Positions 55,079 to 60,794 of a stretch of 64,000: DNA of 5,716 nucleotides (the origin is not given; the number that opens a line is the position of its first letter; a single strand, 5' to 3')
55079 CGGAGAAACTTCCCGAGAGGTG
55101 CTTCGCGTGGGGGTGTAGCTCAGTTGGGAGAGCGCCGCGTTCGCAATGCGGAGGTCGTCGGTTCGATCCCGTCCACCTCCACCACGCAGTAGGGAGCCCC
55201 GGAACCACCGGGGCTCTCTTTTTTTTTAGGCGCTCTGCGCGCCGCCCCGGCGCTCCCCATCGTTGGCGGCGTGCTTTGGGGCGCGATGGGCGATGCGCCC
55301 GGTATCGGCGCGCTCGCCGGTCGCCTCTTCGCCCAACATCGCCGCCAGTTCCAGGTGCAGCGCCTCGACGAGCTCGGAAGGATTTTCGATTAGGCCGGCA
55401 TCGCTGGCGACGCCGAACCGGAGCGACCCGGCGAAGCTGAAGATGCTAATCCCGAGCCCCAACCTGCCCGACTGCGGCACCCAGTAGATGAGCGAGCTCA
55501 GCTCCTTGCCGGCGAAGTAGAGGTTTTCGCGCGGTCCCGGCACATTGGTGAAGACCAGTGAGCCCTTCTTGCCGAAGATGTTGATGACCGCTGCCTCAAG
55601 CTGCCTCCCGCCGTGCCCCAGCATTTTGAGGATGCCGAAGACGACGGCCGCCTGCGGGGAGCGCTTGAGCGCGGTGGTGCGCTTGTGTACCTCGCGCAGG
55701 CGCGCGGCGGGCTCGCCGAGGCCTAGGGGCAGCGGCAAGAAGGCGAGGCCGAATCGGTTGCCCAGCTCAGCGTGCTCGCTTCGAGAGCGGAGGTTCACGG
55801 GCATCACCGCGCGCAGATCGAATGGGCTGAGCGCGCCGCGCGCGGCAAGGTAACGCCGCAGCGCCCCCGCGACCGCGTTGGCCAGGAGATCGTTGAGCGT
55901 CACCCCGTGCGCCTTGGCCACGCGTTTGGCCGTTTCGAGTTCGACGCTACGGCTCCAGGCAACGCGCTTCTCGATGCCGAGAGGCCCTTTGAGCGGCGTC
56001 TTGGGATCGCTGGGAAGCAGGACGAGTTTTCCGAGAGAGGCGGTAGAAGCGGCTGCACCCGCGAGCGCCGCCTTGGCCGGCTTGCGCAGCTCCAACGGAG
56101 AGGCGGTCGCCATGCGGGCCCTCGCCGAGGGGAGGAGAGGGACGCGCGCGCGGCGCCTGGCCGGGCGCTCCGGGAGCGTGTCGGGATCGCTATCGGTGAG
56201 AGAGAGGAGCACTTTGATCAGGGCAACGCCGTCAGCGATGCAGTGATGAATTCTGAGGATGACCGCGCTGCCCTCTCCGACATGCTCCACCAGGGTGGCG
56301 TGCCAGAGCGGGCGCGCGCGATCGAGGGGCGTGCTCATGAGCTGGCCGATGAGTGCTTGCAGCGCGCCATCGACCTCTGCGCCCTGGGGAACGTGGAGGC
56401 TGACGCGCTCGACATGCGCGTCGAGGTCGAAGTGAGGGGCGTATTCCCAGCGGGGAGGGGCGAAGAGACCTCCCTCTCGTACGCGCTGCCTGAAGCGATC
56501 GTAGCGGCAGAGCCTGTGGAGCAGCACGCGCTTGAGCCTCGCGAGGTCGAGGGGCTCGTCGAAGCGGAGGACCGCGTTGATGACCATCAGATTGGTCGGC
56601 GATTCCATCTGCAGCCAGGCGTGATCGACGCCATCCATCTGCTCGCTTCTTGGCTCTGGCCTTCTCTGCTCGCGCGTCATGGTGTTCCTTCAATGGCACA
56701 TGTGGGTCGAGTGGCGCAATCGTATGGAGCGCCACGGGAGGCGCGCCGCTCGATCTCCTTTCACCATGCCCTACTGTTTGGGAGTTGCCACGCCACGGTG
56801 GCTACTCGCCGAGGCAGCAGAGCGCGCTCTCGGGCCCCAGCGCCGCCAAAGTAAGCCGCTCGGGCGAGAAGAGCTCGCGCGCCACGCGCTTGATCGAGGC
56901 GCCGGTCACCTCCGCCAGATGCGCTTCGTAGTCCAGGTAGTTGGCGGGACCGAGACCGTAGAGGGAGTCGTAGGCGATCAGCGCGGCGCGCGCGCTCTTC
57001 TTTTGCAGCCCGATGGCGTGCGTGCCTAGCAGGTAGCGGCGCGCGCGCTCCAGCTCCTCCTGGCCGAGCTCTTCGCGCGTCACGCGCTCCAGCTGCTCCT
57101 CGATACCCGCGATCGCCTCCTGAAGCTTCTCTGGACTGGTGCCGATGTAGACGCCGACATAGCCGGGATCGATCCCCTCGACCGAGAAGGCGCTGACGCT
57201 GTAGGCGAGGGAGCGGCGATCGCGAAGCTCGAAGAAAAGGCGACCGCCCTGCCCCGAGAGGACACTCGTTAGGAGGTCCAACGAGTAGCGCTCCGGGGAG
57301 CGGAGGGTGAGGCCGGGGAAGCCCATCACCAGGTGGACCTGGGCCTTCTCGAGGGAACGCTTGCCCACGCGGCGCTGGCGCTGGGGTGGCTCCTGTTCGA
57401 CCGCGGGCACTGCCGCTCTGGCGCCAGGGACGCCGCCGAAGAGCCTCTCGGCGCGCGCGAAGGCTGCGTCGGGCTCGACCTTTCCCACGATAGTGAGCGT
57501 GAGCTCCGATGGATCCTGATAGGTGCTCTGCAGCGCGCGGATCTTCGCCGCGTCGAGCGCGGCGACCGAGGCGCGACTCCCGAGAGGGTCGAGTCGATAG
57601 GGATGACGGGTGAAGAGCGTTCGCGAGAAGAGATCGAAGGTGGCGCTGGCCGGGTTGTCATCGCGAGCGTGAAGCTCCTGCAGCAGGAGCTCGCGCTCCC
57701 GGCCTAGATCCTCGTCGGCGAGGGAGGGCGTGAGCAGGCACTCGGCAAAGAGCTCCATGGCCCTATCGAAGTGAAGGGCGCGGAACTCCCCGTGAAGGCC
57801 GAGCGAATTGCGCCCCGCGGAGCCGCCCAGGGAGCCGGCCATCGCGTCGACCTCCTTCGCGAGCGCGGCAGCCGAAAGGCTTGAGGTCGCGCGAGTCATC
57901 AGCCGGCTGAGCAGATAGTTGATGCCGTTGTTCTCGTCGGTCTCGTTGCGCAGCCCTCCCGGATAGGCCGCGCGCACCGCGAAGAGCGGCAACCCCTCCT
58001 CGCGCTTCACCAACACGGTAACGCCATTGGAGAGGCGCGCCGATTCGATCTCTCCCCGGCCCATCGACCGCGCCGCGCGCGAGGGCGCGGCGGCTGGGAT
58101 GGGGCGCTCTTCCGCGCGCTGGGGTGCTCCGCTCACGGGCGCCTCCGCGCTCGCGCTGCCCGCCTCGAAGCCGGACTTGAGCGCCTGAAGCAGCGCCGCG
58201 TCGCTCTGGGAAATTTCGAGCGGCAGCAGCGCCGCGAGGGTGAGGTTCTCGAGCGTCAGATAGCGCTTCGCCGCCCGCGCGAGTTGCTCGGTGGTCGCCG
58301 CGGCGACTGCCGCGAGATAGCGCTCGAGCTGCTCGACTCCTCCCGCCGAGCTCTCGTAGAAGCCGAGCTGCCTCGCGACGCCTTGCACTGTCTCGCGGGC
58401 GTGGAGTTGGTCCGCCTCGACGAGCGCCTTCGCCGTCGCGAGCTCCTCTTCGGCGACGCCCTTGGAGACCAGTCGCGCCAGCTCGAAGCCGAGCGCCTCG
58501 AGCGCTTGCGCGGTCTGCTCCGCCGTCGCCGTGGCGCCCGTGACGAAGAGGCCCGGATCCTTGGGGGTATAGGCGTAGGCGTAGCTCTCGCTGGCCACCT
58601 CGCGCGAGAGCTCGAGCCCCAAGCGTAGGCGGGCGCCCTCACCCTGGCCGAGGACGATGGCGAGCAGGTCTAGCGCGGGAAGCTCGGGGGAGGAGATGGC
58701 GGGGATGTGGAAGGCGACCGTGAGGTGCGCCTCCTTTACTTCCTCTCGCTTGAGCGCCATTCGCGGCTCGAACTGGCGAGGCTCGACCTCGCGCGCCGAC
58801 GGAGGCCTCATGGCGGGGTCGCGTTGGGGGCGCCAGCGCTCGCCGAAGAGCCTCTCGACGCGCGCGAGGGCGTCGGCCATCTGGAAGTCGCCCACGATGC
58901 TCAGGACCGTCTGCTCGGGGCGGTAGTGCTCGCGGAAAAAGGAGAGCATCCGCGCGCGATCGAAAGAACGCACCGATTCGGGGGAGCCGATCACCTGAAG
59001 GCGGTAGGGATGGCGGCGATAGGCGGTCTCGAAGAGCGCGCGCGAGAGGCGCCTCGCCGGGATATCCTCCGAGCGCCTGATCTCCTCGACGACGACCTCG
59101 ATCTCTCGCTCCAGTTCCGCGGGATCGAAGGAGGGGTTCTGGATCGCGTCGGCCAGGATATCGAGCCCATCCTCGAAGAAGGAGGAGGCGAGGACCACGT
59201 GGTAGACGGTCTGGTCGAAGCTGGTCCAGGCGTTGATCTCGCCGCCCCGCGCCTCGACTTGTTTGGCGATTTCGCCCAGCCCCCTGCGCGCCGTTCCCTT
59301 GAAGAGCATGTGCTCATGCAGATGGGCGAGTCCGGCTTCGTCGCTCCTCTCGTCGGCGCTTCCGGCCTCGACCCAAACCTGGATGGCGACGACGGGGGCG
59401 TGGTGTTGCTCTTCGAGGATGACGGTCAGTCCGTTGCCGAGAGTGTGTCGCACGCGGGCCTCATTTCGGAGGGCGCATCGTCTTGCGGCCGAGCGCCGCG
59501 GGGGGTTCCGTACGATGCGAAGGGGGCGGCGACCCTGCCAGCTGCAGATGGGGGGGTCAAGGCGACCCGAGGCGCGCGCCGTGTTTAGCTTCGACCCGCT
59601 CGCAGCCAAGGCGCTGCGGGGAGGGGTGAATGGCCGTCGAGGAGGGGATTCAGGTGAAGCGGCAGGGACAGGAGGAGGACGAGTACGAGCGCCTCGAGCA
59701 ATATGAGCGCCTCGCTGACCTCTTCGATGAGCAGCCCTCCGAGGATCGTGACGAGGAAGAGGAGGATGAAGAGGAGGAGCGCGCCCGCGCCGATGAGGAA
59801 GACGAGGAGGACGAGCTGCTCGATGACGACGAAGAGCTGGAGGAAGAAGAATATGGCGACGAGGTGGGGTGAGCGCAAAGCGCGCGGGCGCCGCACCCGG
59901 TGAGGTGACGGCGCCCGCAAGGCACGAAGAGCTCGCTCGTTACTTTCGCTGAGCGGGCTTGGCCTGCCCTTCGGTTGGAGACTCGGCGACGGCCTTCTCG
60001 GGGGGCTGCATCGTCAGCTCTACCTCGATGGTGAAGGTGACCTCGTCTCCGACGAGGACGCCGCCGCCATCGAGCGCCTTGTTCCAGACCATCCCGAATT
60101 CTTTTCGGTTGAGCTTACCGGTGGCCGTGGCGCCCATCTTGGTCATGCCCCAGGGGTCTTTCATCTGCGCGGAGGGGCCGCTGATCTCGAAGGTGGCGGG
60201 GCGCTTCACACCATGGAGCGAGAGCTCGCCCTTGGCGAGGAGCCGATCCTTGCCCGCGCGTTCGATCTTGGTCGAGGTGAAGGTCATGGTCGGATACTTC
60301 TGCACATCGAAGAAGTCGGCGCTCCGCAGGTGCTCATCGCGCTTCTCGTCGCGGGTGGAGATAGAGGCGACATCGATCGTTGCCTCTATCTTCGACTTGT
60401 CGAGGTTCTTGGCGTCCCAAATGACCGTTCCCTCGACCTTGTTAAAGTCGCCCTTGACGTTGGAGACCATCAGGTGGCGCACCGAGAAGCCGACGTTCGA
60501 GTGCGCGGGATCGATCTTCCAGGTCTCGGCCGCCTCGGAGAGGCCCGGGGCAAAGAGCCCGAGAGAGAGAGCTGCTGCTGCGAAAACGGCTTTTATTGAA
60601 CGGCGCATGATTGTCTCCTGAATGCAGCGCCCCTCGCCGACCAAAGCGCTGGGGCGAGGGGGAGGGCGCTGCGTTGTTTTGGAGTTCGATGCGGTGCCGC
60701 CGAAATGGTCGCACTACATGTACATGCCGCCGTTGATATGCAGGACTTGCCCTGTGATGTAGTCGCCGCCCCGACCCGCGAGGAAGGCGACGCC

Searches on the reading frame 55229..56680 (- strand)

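Call 16: search_protein_families(library=pfam, proteins=[window:55229-56680:-], max_evalue=0.001)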
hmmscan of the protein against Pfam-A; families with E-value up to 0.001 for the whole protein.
window:55229-56680:- (484 aa): 4 families
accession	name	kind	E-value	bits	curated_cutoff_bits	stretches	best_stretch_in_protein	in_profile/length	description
PF06974.18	WS_DGAT_C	-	1.9e-36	125.7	20.7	1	307-448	2-144/145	WS/DGAT C-terminal domain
PF03007.21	WS_DGAT_cat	-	3.5e-36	125.8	23.6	1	15-265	1-262/263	Wax ester synthase/diacylglycerol acyltransferase catalytic domain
PF00668.25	Condensation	-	2.4e-11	43.5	30.6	1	24-154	19-147/456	Condensation domain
PF16911.10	PapA_C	-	3.7e-05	23.7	30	1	253-300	22-67/203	Phthiocerol/phthiodiolone dimycocerosyl transferase C-terminus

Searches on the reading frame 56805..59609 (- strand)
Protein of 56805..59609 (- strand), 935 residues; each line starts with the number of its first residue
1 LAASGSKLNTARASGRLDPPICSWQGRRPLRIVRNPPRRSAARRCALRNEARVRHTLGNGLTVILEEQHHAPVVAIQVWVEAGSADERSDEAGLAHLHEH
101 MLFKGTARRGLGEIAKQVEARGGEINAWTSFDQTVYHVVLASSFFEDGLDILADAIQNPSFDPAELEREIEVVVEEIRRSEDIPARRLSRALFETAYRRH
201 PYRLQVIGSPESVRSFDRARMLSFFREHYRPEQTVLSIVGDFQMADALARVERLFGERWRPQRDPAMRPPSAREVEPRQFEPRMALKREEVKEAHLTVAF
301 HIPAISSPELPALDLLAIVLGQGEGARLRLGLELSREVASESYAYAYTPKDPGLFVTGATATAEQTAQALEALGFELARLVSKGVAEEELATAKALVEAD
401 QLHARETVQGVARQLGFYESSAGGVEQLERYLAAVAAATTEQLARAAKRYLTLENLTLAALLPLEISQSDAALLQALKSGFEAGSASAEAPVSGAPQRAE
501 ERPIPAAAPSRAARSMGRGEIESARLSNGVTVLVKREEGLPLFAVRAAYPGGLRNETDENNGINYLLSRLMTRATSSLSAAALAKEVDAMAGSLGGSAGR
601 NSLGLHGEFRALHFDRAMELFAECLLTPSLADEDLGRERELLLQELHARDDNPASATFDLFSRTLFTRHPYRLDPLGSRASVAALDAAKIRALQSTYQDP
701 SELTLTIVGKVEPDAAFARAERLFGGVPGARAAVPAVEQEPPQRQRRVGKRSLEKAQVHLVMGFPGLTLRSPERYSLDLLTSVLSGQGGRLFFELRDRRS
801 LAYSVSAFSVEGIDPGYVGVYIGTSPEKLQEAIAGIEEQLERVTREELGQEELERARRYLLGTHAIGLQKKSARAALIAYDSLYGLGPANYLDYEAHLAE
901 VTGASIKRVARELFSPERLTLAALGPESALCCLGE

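Call 17: search_protein_families(library=pfam, proteins=[window:56805-59609:-], max_evalue=0.001)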
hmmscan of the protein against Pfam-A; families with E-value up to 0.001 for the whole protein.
window:56805-59609:- (935 aa): 2 families
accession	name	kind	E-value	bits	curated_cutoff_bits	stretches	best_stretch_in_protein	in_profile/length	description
PF05193.26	Peptidase_M16_C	-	1.7e-58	197.9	23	2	685-859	2-180/181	Peptidase M16 inactive domain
PF00675.25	Peptidase_M16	-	9.4e-51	172.1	22.3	2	63-207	2-146/149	Insulinase (Peptidase family M16)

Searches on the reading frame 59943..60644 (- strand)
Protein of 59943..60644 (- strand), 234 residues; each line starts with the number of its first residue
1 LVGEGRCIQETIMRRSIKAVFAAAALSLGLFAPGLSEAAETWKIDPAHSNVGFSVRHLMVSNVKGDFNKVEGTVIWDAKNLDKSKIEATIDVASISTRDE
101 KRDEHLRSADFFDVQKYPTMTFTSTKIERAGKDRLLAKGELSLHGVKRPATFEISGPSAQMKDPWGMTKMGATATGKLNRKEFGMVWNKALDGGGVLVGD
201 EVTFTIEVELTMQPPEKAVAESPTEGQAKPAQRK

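Call 17: search_protein_families(library=pfam, proteins=[window:59943-60644:-], max_evalue=0.001)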
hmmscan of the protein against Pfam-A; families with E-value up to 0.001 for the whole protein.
window:59943-60644:- (234 aa): 1 family
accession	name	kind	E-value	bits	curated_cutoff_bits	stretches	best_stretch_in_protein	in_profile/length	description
PF04264.18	YceI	-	1.7e-51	174.9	23.7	1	42-210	1-150/150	YceI-like domain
